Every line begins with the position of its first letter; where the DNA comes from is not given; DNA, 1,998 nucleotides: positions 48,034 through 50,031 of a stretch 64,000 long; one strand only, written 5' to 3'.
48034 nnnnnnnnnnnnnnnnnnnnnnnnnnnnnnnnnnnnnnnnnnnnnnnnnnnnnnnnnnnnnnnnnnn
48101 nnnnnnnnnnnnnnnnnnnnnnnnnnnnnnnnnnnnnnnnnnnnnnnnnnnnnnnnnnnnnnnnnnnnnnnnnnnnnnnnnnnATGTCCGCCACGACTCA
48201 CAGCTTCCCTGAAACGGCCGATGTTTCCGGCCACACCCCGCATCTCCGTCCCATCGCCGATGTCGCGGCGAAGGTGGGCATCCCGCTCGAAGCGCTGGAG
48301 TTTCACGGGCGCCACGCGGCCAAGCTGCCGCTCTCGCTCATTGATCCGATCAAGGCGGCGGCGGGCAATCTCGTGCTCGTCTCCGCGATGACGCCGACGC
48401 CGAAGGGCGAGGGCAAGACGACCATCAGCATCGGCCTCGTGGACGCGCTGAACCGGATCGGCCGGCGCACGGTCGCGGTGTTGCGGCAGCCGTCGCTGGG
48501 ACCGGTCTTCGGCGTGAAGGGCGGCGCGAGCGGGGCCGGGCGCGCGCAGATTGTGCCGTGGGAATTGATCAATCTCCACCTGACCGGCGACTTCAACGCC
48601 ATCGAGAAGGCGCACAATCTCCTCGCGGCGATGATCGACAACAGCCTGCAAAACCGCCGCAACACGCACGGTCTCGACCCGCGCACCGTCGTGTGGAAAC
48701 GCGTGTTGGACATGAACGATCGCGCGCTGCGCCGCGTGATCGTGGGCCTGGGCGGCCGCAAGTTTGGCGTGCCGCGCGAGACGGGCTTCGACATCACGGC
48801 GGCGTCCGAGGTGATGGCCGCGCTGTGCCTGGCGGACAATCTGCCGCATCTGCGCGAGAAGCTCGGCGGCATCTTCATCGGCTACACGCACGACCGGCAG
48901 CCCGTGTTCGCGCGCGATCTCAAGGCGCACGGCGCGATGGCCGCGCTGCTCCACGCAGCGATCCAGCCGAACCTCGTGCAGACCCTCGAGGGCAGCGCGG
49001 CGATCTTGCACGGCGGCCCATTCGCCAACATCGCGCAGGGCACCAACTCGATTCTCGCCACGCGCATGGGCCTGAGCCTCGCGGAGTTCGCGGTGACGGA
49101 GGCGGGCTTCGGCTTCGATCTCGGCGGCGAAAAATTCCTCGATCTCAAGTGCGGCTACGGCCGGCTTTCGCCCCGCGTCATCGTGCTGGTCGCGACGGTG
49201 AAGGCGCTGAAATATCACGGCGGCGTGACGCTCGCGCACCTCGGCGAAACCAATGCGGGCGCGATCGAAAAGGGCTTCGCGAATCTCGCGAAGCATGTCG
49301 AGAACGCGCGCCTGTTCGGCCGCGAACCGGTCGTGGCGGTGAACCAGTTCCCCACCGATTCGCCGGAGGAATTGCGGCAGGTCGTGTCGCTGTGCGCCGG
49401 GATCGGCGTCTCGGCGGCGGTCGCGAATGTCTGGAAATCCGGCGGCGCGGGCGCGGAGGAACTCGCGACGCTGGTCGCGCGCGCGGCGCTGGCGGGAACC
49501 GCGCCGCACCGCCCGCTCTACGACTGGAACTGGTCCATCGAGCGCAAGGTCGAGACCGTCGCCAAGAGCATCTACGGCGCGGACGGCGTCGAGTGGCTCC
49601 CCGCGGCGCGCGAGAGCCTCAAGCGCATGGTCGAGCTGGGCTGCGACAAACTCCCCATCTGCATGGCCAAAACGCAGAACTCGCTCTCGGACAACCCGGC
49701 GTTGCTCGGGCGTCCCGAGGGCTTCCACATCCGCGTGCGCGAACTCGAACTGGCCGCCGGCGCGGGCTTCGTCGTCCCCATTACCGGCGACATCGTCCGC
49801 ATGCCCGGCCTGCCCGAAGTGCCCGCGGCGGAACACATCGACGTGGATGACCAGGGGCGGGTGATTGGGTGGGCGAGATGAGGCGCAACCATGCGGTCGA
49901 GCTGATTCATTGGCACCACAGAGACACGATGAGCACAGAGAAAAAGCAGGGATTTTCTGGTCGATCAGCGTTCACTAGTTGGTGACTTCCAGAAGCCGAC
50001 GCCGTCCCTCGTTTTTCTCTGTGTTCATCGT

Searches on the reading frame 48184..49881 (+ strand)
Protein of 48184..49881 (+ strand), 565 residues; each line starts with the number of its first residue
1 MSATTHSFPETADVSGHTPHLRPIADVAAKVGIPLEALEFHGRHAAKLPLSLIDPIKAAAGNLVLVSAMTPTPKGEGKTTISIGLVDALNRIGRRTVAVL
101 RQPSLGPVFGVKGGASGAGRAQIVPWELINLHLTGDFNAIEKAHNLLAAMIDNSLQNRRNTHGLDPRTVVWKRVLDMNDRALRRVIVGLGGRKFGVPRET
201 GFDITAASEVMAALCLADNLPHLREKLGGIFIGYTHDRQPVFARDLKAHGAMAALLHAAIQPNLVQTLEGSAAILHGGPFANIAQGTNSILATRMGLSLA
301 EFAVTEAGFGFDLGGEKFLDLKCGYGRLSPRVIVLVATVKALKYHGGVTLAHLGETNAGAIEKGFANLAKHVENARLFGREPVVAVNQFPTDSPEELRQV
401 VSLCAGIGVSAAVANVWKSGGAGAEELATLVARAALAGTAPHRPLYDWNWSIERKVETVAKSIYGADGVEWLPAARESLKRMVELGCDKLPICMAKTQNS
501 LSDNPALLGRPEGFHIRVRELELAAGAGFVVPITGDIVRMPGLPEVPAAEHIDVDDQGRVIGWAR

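Call 108: list_cluster_members(proteins=[window:48184-49881:+, window:43373-44482:+, window:50371-55671:+, window:55989-57293:+])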
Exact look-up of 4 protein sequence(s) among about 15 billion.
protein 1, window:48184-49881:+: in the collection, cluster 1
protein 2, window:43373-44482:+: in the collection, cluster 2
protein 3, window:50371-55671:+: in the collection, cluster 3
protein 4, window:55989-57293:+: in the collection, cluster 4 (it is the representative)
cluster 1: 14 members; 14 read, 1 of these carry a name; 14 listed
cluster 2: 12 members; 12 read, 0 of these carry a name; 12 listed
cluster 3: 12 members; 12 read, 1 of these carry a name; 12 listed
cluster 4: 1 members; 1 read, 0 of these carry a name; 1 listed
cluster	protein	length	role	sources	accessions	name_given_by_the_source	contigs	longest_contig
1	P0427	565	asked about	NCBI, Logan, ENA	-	-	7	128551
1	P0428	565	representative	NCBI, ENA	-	-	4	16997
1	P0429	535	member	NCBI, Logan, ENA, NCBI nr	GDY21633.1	formate--tetrahydrofolate ligase [Verrucomicrobiota bacterium]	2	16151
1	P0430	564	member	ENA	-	-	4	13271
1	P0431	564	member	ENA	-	-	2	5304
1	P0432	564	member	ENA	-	-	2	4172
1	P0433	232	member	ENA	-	-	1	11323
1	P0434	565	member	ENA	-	-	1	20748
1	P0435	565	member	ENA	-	-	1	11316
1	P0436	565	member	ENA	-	-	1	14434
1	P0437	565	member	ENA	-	-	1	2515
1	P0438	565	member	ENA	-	-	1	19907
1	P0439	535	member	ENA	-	-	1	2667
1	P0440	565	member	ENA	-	-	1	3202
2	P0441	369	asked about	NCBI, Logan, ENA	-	-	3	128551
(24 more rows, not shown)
